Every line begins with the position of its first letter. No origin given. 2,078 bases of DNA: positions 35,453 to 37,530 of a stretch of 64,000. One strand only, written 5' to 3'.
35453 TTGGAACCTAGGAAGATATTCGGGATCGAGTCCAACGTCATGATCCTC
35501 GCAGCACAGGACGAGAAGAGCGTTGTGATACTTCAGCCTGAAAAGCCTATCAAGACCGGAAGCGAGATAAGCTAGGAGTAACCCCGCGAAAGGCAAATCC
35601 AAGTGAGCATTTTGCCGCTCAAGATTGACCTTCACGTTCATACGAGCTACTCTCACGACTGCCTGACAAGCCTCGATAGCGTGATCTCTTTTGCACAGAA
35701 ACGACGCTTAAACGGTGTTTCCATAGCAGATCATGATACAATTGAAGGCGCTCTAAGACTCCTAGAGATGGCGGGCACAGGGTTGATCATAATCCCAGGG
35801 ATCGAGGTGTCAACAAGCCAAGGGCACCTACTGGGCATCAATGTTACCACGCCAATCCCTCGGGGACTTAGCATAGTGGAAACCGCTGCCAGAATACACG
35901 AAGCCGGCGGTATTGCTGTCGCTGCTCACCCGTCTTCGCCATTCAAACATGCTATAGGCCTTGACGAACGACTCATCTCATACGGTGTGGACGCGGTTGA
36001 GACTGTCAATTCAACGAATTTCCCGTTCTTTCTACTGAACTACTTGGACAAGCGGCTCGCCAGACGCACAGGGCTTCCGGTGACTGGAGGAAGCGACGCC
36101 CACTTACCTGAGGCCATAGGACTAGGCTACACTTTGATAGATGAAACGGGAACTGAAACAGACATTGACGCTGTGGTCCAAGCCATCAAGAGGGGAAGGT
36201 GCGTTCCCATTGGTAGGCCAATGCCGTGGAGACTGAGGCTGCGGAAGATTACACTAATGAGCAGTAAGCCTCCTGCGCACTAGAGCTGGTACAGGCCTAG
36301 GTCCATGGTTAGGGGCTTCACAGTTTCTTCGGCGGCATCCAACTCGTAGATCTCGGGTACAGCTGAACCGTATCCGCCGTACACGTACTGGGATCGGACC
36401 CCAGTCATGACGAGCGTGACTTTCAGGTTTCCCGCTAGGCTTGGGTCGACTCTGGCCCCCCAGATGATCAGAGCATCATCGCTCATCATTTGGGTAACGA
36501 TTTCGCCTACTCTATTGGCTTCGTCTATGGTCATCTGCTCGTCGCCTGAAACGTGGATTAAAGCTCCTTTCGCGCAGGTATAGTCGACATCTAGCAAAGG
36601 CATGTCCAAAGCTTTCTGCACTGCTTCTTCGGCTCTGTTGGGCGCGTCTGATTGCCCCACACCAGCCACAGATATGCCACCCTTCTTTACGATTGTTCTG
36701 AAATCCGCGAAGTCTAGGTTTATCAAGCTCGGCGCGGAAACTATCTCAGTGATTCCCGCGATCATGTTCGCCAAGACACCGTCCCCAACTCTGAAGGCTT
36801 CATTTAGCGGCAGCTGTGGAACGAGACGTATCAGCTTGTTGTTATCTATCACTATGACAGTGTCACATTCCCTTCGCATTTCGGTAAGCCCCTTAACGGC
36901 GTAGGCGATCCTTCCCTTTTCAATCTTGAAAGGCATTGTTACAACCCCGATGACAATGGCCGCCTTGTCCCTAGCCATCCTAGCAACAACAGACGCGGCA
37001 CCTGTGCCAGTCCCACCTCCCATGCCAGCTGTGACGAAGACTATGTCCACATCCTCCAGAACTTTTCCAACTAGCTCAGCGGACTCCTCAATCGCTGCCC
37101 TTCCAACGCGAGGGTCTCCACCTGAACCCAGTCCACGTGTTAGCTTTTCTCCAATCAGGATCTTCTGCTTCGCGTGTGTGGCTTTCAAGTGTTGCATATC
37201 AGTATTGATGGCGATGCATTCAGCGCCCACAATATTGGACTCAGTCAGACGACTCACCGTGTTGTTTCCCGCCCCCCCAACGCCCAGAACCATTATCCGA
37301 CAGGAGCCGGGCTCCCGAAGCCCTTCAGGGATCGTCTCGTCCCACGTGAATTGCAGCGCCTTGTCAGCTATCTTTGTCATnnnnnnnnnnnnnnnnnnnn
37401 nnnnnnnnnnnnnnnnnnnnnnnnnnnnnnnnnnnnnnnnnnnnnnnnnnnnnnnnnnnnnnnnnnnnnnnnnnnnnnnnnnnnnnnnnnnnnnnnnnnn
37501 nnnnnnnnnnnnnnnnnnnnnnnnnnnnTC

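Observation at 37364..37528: Unannotated 54-aa ribbon-helix-helix gene overlapping the start of ftsZ (cdrS-like arrangement)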

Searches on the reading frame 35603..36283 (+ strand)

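Call 3: search_protein_families(library=pfam, proteins=[window:35603-36283:+], max_evalue=0.1)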
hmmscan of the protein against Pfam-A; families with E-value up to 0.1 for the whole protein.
window:35603-36283:+ (226 aa): 2 families
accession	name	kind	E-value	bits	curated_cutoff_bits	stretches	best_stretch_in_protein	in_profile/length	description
PF13263.12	PHP_C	-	1.7e-16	59.9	21.3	1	147-200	5-56/56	PHP-associated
PF02811.25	PHP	-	5.1e-08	33.8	26.4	1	9-72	1-66/164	PHP domain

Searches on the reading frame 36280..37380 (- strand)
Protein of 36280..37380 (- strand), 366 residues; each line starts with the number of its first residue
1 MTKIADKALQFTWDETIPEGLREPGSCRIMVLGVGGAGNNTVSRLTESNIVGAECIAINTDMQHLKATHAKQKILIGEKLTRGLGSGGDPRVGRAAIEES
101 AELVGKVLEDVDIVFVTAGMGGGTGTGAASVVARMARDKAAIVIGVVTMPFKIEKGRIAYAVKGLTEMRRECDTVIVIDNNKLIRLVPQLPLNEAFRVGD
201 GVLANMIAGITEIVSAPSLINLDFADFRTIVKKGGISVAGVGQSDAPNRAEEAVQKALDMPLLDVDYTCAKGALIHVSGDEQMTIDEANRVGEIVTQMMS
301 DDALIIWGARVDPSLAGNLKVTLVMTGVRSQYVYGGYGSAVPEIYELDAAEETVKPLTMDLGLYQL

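Call 3: search_protein_families(library=pfam, proteins=[window:36280-37380:-], max_evalue=0.1)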
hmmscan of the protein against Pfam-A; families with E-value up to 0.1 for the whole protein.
window:36280-37380:- (366 aa): 3 families
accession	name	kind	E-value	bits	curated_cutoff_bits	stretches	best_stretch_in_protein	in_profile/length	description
PF00091.31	Tubulin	-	9.6e-47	160.2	33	1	28-187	1-189/190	Tubulin/FtsZ family, GTPase domain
PF12327.13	FtsZ_C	-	1.1e-28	99.7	27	1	235-328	1-94/95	FtsZ family, C-terminal domain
PF13809.12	Tubulin_2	-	0.047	13.4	27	1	100-139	151-189/356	Tubulin like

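Call 24: search_solved_structures(query=window:36283-37380:-, max_evalue=1e-30)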
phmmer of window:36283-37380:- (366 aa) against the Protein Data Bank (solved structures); distinct sequences matched with E-value up to 1e-30: 49.
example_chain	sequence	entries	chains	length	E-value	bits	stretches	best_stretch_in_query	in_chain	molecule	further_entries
1w58_1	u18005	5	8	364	4.9e-92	312.5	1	20-334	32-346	CELL DIVISION PROTEIN FTSZ HOMOLOG 1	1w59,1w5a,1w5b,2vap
1fsz_A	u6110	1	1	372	5.1e-92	312.4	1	20-335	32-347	FTSZ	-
1w5e_A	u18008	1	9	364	1e-90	308.1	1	20-334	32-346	FTSZ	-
9v7v_A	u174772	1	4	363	3.8e-80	273.4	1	14-330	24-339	Cell division protein FtsZ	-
2rhh_A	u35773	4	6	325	2.4e-75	257.6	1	28-336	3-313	Cell Division Protein ftsZ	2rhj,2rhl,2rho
3wgj_A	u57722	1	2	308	1e-74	255.6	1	29-327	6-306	Cell division protein FtsZ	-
7yop_A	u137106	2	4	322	2.3e-74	254.4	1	28-329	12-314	Cell division protein FtsZ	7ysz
8grw_A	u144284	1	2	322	2.4e-74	254.4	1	28-329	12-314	Cell division protein FtsZ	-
2vam_A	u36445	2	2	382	9e-74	252.4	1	25-330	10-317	CELL DIVISION PROTEIN FTSZ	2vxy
4m8i_A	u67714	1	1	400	4.3e-73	250.2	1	28-330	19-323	Cell division protein FtsZ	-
4u39_A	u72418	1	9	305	4.4e-73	250.2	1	28-327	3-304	Cell division protein FtsZ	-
3vo8_A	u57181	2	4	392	7.6e-73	249.4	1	28-331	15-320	Cell division protein FtsZ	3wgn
4dxd_A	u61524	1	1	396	7.8e-73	249.4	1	28-331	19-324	Cell division protein FtsZ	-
7ohh_A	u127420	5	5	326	1.4e-72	248.5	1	27-327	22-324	Cell division protein FtsZ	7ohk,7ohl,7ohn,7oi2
7ojz_A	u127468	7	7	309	2.2e-72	247.9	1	28-327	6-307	Cell division protein FtsZ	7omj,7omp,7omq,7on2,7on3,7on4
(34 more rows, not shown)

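Call 26: search_protein_families(library=ncbifam, proteins=[window:36283-37380:-], max_evalue=0.01)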
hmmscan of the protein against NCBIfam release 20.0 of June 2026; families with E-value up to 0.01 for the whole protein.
window:36283-37380:- (366 aa): 1 family
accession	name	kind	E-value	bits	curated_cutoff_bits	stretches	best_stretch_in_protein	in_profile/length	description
TIGR00065.1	ftsZ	equivalog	1.8e-111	372.9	295.2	1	23-335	14-331/353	cell division protein FtsZ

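Call 35: search_protein_representatives(protein=window:36283-37380:-)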
Query: 366 residues. Proteins with E-value up to 0.001 (for the whole library): 22669; up to 1e-10: 14217; up to 1e-30: 5379. The best 150 are listed.
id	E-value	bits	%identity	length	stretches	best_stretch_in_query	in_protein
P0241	3.5e-160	549.8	45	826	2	27-338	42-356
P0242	4.1e-139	480.5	44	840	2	28-331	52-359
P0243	2.3e-137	474.7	42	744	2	25-334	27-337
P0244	3.9e-109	381.9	53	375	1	23-365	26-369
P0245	8.4e-100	351.2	51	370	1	24-344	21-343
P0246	6.5e-99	348.3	51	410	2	10-251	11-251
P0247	2.8e-98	346.2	49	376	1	11-341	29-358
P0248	1.2e-97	344.2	51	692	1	24-336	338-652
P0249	2.0e-97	343.4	49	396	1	27-337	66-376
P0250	9.5e-96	337.9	49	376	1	24-366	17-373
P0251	1.2e-91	324.4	52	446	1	20-339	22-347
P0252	1.2e-90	321.1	43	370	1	27-361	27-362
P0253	7.4e-90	318.5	48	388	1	19-334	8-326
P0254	6.2e-89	315.5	46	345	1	25-344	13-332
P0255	2.7e-88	313.4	48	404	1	18-336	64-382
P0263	4.7e-81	289.6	45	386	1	25-336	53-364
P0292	1.3e-75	271.7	45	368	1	28-333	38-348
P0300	4.0e-75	270.1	44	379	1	21-333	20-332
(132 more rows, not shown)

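Call 39: list_cluster_members(proteins=[P0244, P0245, P0246, P0247, P0250, P0253, P0300, P0292, P0255, P0263])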
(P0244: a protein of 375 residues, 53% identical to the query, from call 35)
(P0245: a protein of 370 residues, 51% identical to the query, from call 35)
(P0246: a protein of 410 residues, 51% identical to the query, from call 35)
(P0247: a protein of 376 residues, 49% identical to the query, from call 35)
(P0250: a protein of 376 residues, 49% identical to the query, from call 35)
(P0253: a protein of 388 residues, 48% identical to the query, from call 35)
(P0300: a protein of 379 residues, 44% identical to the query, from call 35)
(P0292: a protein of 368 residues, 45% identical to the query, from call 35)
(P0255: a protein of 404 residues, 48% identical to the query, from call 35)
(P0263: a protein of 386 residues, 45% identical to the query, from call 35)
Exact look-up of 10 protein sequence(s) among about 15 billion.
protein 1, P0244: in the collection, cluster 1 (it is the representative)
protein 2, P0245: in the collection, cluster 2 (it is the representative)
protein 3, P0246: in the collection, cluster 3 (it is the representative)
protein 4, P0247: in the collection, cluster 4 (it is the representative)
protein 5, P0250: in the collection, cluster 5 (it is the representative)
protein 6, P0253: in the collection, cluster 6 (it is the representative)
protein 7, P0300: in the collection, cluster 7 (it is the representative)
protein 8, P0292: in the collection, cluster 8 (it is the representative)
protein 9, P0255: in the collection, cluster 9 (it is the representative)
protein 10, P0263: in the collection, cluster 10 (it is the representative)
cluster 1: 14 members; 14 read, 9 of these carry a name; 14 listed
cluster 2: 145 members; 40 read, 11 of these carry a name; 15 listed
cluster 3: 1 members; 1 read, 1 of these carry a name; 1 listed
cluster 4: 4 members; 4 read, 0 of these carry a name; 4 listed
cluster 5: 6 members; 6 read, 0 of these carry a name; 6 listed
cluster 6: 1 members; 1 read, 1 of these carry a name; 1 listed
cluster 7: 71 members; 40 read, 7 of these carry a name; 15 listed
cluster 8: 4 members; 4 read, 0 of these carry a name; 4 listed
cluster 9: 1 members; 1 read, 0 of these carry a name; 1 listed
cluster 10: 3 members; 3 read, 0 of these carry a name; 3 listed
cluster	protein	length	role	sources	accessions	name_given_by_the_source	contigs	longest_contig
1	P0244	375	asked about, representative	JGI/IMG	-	-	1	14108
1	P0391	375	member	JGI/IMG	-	cell division protein FtsZ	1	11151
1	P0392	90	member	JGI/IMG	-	cell division GTPase FtsZ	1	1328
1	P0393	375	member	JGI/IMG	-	cell division protein FtsZ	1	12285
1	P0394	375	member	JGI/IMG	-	cell division protein FtsZ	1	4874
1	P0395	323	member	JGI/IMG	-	cell division protein FtsZ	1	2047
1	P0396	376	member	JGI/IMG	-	cell division protein FtsZ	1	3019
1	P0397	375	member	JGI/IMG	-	cell division protein FtsZ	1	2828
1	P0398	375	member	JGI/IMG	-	cell division protein FtsZ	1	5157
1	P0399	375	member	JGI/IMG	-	cell division protein FtsZ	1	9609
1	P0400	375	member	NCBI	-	-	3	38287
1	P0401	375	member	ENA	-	-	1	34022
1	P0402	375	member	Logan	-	-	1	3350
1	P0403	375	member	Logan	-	-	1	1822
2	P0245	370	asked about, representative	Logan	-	-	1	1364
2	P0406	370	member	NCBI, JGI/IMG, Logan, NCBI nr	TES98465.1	MAG: cell division protein FtsZ [Promethearchaeota archaeon] | MAG: cell division protein FtsZ [Candidatus Lokiarchaeota archaeon]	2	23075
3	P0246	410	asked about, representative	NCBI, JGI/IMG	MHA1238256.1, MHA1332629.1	MAG: cell division protein FtsZ [Candidatus Odinarchaeia archaeon]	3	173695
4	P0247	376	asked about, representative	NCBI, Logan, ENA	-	-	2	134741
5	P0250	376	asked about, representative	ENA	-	-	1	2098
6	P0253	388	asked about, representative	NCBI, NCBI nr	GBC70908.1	Cell division protein FtsZ [Candidatus Calditenuaceae archaeon HR02]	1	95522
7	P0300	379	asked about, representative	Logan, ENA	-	-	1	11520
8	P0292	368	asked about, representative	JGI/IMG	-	-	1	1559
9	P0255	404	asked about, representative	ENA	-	-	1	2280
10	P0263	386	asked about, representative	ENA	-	-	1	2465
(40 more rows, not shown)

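Call 57: find_encoding_contigs(protein=P0253, flank=2500, max_places=1)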
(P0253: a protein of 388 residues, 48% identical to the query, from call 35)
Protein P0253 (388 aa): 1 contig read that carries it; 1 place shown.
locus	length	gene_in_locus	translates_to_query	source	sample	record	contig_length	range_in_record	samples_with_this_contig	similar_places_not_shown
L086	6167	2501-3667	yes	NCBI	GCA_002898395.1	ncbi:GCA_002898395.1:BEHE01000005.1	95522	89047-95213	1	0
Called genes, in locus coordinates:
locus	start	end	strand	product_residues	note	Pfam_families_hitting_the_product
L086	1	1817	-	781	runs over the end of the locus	PF00133:tRNA-synt_1, PF09334:tRNA-synt_1g, PF08264:Anticodon_1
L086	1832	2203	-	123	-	-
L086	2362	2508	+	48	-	PF01402:RHH_1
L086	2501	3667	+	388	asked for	PF00091:Tubulin, PF12327:FtsZ_C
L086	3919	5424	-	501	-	PF09334:tRNA-synt_1g, PF19303:Anticodon_3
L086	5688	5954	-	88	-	-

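Call 58: find_encoding_contigs(protein=P0246, flank=2500, max_places=1)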
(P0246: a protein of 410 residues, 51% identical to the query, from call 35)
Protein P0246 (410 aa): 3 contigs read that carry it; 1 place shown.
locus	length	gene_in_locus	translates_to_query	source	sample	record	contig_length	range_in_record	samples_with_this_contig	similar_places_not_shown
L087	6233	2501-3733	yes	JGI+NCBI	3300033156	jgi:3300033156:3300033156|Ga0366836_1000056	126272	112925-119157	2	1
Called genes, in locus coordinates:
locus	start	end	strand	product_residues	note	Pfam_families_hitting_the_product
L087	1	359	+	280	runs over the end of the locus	PF00482:T2SSF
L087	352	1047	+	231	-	-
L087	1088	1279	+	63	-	-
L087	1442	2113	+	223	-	-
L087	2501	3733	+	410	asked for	PF00091:Tubulin, PF12327:FtsZ_C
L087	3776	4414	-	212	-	PF02811:PHP, PF13263:PHP_C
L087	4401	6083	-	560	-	PF01702:TGT, PF17884:DUF5591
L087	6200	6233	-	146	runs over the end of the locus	PF14894:Lsm_C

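Call 61: find_encoding_contigs(protein=P0406, flank=2500, max_places=1)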
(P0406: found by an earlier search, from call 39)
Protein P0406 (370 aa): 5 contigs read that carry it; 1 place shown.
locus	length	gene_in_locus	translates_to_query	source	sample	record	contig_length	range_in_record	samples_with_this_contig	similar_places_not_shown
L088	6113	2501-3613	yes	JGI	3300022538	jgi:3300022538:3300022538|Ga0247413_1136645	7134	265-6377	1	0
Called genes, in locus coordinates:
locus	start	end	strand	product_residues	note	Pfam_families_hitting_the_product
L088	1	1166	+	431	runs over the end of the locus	PF13439:Glyco_transf_4, PF00534:Glycos_transf_1, PF13692:Glyco_trans_1_4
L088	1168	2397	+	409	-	PF01168:Ala_racemase_N (weak), PF02784:Orn_Arg_deC_N, PF00278:Orn_DAP_Arg_deC (weak)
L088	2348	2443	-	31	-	-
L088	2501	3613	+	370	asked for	PF00091:Tubulin, PF12327:FtsZ_C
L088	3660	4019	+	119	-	-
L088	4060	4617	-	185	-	PF00013:KH_1 (faint), PF21800:KH_KRR1_2nd, PF22891:KH_PNO1_2nd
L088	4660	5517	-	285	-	PF01163:RIO1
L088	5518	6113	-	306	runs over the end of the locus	PF04981:NMD3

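Call 62: find_encoding_contigs(protein=P0247, flank=2500, max_places=1)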
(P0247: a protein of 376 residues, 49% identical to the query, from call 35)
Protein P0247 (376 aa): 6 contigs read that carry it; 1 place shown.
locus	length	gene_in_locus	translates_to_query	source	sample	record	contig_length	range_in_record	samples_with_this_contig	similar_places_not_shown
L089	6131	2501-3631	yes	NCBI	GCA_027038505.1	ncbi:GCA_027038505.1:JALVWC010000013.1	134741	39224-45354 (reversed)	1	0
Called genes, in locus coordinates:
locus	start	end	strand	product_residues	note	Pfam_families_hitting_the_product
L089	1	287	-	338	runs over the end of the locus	PF01866:Diphthamide_syn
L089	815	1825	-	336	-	PF05673:DUF815 (faint), PF01637:ATPase_2 (weak), PF07693:KAP_NTPase (faint), PF13191:AAA_16, PF13401:AAA_22, PF24883:NPHP3_N (faint), PF00004:AAA, PF22703:Cdc6_lid, +1 more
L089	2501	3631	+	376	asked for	PF00091:Tubulin, PF12327:FtsZ_C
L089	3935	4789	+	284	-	PF01145:Band_7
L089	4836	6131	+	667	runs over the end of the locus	PF04675:DNA_ligase_A_N, PF01068:DNA_ligase_A_M, PF04679:DNA_ligase_A_C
